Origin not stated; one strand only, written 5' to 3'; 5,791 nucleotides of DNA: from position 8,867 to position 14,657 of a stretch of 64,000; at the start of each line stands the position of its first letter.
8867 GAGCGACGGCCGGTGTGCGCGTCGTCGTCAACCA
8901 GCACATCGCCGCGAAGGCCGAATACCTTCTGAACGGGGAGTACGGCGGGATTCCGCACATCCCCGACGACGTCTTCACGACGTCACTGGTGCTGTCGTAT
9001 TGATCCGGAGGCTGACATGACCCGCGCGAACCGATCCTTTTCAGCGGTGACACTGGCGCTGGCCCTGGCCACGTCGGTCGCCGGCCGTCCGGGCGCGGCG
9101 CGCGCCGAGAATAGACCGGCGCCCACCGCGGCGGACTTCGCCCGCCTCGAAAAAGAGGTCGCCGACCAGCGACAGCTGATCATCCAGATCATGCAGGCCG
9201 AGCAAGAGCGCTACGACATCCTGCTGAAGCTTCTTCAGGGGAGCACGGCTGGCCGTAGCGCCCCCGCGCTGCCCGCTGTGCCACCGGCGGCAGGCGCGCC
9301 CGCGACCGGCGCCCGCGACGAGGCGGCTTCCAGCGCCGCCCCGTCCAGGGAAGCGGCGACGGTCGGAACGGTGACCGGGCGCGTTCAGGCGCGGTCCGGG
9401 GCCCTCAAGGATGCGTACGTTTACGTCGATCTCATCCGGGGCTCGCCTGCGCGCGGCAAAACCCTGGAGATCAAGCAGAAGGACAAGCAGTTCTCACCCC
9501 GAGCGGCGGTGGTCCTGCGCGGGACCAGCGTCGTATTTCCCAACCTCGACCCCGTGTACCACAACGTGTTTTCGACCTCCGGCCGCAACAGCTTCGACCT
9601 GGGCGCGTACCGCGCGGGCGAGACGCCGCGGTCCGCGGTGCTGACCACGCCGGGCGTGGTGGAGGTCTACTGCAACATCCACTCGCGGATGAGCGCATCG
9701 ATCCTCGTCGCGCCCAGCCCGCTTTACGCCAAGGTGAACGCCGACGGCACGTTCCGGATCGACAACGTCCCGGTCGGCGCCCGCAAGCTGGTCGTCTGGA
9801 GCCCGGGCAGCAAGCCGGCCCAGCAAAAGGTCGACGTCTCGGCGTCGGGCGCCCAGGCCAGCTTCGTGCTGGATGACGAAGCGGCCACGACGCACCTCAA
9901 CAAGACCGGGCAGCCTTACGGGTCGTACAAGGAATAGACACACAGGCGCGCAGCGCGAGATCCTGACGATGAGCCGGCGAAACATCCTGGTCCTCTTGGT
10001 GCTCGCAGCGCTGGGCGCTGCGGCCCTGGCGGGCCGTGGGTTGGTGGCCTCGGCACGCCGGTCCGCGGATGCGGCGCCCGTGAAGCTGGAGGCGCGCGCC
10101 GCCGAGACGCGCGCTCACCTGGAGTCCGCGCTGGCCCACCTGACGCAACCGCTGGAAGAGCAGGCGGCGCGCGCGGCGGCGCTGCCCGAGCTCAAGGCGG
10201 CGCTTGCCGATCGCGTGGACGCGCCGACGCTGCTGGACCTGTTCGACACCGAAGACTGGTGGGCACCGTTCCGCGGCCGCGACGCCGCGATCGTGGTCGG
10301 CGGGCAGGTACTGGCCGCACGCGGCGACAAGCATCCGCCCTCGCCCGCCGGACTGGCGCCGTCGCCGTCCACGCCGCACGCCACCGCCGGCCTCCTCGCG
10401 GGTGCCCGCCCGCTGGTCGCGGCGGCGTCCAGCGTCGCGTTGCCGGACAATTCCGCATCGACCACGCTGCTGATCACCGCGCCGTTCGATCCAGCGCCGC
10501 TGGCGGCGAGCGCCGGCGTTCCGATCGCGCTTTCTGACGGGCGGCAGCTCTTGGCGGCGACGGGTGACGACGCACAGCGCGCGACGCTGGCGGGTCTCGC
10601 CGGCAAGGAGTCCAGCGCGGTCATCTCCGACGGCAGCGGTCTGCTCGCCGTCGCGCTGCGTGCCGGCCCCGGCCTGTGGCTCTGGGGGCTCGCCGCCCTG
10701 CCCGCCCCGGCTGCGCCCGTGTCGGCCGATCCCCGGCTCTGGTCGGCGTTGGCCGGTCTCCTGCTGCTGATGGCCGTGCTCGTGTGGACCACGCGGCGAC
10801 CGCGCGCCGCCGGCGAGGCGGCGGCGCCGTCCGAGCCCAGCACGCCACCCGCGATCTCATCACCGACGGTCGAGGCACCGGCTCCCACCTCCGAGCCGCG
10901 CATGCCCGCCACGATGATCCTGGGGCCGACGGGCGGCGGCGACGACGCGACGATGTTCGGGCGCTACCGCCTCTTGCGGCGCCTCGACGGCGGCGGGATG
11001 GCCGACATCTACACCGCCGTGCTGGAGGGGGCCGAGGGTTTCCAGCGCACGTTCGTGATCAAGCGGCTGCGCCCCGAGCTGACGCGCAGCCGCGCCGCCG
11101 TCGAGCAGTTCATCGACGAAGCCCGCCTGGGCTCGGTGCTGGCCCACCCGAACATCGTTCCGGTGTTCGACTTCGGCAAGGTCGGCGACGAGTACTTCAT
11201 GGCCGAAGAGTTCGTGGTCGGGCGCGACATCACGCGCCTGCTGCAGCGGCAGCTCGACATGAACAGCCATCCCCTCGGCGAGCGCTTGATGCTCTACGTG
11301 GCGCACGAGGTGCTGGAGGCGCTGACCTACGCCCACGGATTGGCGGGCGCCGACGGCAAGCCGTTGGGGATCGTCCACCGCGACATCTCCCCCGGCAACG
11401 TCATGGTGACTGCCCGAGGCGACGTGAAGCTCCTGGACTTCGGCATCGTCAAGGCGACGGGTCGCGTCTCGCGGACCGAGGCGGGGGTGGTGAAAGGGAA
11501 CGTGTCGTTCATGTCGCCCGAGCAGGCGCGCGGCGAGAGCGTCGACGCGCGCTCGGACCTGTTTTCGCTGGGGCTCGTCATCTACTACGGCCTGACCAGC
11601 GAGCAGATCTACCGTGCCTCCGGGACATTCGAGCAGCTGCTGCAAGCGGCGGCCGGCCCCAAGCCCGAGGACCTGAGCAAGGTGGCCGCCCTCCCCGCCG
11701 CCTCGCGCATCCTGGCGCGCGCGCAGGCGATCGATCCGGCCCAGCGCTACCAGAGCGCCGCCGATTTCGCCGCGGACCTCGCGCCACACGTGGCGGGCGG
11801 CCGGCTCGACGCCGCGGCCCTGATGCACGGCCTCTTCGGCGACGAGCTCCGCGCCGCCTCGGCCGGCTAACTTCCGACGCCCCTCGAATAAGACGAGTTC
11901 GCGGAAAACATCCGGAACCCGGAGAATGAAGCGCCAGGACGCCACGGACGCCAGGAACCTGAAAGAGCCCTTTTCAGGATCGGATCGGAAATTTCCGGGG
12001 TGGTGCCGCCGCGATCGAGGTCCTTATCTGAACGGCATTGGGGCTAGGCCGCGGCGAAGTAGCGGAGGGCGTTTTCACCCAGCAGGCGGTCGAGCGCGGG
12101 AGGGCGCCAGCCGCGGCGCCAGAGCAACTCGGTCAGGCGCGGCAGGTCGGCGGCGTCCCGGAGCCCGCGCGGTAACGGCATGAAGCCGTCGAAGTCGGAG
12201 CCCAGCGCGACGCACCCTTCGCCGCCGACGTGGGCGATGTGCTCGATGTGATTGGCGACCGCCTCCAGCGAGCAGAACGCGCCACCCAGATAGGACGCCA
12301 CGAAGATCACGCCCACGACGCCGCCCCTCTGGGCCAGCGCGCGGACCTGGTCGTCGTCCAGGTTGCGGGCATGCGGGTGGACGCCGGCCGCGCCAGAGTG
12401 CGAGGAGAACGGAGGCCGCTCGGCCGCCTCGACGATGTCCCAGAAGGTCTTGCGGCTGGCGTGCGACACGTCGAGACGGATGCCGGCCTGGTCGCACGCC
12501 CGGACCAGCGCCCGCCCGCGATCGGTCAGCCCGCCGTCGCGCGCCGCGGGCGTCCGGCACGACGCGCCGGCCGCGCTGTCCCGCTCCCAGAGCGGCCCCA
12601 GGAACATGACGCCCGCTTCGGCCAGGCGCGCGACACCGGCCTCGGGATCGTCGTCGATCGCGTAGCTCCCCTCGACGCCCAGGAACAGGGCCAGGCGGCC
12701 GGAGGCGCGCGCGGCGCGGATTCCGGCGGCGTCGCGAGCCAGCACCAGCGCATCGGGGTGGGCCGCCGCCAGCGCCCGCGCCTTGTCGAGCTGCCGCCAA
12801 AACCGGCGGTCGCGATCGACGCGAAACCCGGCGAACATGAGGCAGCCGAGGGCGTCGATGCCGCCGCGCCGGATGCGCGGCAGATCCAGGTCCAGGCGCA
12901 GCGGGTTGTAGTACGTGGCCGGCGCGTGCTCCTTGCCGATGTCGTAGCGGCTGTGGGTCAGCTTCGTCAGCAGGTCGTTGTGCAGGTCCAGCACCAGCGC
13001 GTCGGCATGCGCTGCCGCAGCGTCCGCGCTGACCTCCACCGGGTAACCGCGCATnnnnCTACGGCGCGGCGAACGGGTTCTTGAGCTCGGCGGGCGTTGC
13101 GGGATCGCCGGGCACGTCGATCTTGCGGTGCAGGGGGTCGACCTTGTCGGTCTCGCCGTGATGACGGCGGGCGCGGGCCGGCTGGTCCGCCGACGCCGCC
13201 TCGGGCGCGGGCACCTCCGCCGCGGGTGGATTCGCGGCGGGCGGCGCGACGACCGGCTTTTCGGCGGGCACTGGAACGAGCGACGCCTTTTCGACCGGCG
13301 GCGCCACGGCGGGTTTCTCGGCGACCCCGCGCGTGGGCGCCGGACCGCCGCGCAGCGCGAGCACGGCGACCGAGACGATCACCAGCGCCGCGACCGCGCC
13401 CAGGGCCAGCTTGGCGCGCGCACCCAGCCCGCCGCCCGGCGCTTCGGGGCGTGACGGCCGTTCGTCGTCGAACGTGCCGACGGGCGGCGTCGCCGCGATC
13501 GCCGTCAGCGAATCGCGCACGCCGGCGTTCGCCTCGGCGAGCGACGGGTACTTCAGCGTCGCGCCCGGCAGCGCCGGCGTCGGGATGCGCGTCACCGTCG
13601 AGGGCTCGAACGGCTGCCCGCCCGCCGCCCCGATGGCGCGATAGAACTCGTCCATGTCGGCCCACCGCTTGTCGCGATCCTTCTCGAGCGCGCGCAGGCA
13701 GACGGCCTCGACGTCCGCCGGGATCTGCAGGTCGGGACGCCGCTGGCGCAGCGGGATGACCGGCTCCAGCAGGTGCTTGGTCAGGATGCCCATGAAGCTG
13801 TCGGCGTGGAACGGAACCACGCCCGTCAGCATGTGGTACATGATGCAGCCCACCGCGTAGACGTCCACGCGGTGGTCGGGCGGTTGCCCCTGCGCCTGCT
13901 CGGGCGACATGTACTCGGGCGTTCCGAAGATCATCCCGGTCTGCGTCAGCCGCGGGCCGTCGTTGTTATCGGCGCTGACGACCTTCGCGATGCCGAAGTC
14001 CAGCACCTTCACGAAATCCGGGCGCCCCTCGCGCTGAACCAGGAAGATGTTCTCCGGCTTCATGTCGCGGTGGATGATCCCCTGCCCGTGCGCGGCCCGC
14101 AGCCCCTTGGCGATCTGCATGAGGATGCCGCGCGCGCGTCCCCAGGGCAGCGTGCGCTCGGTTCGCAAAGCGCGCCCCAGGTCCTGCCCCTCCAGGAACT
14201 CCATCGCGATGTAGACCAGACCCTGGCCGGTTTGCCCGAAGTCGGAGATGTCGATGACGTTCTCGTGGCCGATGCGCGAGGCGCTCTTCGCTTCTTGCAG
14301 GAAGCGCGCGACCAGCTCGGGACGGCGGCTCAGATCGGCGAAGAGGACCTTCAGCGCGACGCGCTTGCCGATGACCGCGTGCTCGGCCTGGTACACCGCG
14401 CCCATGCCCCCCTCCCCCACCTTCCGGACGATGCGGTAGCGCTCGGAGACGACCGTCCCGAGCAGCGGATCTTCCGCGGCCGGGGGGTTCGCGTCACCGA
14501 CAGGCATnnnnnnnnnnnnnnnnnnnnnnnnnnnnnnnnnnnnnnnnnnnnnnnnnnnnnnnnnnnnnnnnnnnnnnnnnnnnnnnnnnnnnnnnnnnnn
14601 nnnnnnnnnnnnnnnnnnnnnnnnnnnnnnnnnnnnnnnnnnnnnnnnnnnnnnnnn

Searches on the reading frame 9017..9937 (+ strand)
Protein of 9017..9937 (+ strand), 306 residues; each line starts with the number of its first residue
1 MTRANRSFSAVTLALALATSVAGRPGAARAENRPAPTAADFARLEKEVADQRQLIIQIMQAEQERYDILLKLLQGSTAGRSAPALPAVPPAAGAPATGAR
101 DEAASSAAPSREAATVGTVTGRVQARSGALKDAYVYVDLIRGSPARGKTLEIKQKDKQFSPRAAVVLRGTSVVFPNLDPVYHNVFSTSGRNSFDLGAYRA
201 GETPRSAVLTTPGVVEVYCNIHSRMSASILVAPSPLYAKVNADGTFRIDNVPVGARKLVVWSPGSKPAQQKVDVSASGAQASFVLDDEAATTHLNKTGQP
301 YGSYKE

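Call 8: search_protein_families(library=pfam, proteins=[window:9017-9937:+], max_evalue=0.001)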
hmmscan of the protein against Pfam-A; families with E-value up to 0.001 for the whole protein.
window:9017-9937:+ (306 aa): 2 families
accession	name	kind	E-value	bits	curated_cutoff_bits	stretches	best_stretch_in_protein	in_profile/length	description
PF13620.12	CarboxypepD_reg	-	7.1e-07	29.9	32.3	1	229-279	19-74/82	Carboxypeptidase regulatory-like domain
PF13715.12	CarbopepD_reg_2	-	0.00018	21.9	32.2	1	227-289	17-80/88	CarboxypepD_reg-like domain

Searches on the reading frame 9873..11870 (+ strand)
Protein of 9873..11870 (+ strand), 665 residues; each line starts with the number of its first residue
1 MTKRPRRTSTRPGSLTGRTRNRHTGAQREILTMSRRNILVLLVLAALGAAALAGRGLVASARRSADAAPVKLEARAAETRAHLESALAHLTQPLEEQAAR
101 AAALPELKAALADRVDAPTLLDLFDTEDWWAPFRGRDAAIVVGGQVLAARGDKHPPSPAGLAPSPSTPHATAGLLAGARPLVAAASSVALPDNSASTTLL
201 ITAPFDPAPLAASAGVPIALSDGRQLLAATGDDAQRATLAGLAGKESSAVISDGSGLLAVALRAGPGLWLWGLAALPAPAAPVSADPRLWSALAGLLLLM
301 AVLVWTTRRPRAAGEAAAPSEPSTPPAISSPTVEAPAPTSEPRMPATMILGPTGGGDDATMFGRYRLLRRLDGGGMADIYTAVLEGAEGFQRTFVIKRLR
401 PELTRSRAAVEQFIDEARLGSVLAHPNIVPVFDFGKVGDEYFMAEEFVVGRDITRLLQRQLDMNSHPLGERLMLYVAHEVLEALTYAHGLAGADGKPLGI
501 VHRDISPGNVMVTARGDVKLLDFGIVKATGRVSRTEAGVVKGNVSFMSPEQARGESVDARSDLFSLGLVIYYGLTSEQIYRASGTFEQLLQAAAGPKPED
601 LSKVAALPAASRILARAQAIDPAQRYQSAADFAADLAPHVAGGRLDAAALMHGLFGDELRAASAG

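Call 8: search_protein_families(library=pfam, proteins=[window:9873-11870:+], max_evalue=0.001)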
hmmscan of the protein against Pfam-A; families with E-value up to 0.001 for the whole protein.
window:9873-11870:+ (665 aa): 4 families
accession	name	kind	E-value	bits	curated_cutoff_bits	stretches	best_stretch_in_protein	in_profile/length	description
PF00069.31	Pkinase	-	4e-28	99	31.7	1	374-587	10-204/263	Protein kinase domain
PF07714.23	PK_Tyr_Ser-Thr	-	6.4e-19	68.7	23.1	1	367-580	3-205/258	Protein tyrosine and serine/threonine kinase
PF17667.7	Pkinase_fungal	-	0.0001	21.6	24.1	1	499-567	307-380/387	Fungal protein kinase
PF03109.22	ABC1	-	0.00049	19.8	22.9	0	499-532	187-220/244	ABC1 atypical kinase-like domain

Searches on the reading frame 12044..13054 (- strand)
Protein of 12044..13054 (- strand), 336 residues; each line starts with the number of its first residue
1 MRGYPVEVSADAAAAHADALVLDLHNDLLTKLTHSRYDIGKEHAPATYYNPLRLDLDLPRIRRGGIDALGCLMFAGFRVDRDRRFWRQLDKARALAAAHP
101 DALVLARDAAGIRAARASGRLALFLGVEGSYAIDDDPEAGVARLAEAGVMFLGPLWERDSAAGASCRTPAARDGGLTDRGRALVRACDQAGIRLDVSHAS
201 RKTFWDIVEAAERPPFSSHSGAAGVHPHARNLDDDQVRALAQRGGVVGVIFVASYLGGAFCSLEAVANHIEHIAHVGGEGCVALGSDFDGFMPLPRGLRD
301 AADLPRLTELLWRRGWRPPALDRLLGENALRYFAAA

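Call 8: search_protein_families(library=pfam, proteins=[window:12044-13054:-], max_evalue=0.001)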
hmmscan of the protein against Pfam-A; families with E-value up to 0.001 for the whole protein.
window:12044-13054:- (336 aa): 1 family
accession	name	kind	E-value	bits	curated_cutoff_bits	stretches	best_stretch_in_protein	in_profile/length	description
PF01244.27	Peptidase_M19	-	2e-78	264.2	26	1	16-333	3-317/319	Membrane dipeptidase (Peptidase family M19)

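Call 78: search_protein_families(library=padloc, proteins=[window:12047-13054:-], max_evalue=0.001)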
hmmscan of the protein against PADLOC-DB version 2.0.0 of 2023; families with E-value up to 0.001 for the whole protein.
window:12047-13054:- (336 aa): 0 families

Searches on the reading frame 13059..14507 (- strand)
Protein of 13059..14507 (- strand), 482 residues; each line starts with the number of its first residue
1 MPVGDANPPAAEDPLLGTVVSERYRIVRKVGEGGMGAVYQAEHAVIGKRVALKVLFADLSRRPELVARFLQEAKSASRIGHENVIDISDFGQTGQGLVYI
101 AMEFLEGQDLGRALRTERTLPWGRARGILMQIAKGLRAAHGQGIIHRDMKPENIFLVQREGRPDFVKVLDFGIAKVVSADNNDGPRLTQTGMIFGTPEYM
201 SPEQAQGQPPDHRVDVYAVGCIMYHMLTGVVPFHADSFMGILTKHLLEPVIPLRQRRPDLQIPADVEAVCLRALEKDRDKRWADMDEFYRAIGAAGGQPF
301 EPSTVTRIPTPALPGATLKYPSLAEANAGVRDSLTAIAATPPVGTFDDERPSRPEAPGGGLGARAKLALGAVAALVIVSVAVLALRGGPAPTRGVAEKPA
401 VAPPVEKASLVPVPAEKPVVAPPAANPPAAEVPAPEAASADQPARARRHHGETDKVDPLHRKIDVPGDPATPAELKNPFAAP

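Call 8: search_protein_families(library=pfam, proteins=[window:13059-14507:-], max_evalue=0.001)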
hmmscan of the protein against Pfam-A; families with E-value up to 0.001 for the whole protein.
window:13059-14507:- (482 aa): 2 families
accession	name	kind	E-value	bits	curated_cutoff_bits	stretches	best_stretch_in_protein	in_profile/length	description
PF00069.31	Pkinase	-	2.9e-48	165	31.7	1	24-282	1-252/263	Protein kinase domain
PF07714.23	PK_Tyr_Ser-Thr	-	6e-25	88.4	23.1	1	26-281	3-248/258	Protein tyrosine and serine/threonine kinase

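Call 9: search_protein_families(library=ncbifam, proteins=[window:13059-14507:-], max_evalue=0.01)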
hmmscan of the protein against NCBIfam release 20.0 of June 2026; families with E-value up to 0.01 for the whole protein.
window:13059-14507:- (482 aa): 15 families
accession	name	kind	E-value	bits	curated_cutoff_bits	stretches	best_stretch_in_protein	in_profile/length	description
NF033483.0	PknB_PASTA_kin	equivalog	4.6e-91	306.5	450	1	17-299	2-272/563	Stk1 family PASTA domain-containing Ser/Thr kinase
NF052427.1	StpK7MSMEG_1200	equivalog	2.2e-48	165.2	900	1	23-293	8-266/601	serine/threonine protein kinase StpK7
NF009651.0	PRK13184.1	equivalog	1.9e-44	151.9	839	1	22-292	2-287/932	serine/threonine-protein kinase PknD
NF047741.1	antiphage_MADS6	equivalog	9.4e-43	146.6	460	2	127-307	303-472/612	methylation-associated defense system protein kinase MAD6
TIGR03903.1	TOMM_kin_cyc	equivalog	2e-42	145.2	705.75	1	47-247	3-203/1267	TOMM system kinase/cyclase fusion protein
NF053615.1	SerThrKinAfsKStmc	equivalog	1.4e-25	90.1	1300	1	25-237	16-217/809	protein serine/threonine kinase AfsK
NF033442.0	BREX_PglW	equivalog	1.9e-20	72.3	990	1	58-319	246-511/1391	BREX system serine/threonine kinase PglW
NF038150.1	lanthi_synth_IV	equivalog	4.9e-20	71.5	650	1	16-292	183-453/851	class IV lanthionine synthetase LanL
NF058632.1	SerThrKinPrkT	equivalog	1.2e-12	47.5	280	1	18-172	17-163/322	serine/threonine protein kinase PrkT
NF038151.1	lanthi_synth_III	equivalog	4.1e-10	38.7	575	1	22-232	220-428/833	class III lanthionine synthetase LanKC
NF043056.1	T4SS_LegK1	equivalog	1.1e-09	37.5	550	1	142-223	208-280/516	Dot/Icm T4SS effector kinase LegK1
TIGR03724.2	arch_bud32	equivalog_domain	3.5e-05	23.4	125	1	99-181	69-138/193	KEOPS complex kinase/ATPase Bud32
NF007174.0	PRK09605.1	equivalog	0.00041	19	447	1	67-181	387-480/535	bifunctional N(6)-L-threonylcarbamoyladenine synthase/serine/threonine protein kinase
NF011464.0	PRK14879.1-7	equivalog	0.0019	18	246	1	98-179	81-154/221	Kae1-associated kinase Bud32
NF040671.1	PLuB_AAA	exception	0.0022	15.4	999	1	74-162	57-142/1256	PLuB system helicase-like protein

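Call 78: search_protein_families(library=padloc, proteins=[window:13062-14507:-], max_evalue=0.001)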
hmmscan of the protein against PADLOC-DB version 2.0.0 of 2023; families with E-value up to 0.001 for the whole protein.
window:13062-14507:- (482 aa): 34 families (the best 25 are shown)
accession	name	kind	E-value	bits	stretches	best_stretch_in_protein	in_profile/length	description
PDLC04061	PD-T4-6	-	9.4e-92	307.1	1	16-467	10-453/510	-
PDLC04042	PD-T4-6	-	8.5e-89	296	1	18-295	5-272/292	-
PDLC04060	PD-T4-6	-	9.4e-84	280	1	16-293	2-267/486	-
PDLC04053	PD-T4-6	-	1.3e-79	265.9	1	22-299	9-275/311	-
PDLC04054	PD-T4-6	-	5e-79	264.2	1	17-317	6-302/347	-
PDLC04039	PD-T4-6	-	1.4e-76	256.3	1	11-373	4-351/458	-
PDLC04043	PD-T4-6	-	2.5e-72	242.4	1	20-375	13-320/452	-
PDLC04041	PD-T4-6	-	2.5e-70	235.9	1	8-359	15-294/443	-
PDLC04047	PD-T4-6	-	7.4e-68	227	1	19-291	7-268/327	-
PDLC04048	PD-T4-6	-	1.4e-67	226.5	1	16-293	4-270/354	-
PDLC04057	PD-T4-6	-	1.6e-66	223.2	1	16-292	2-267/443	-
PDLC04052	PD-T4-6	-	5.1e-66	221.9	1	19-287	6-268/496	-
PDLC04138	mad6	-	1.8e-62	210.2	1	20-281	49-300/659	mads_6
PDLC01088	C3a189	-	3.3e-59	199.2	1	28-292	3-258/840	kinase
PDLC04040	PD-T4-6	-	4.7e-56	188.7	1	30-299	2-270/547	-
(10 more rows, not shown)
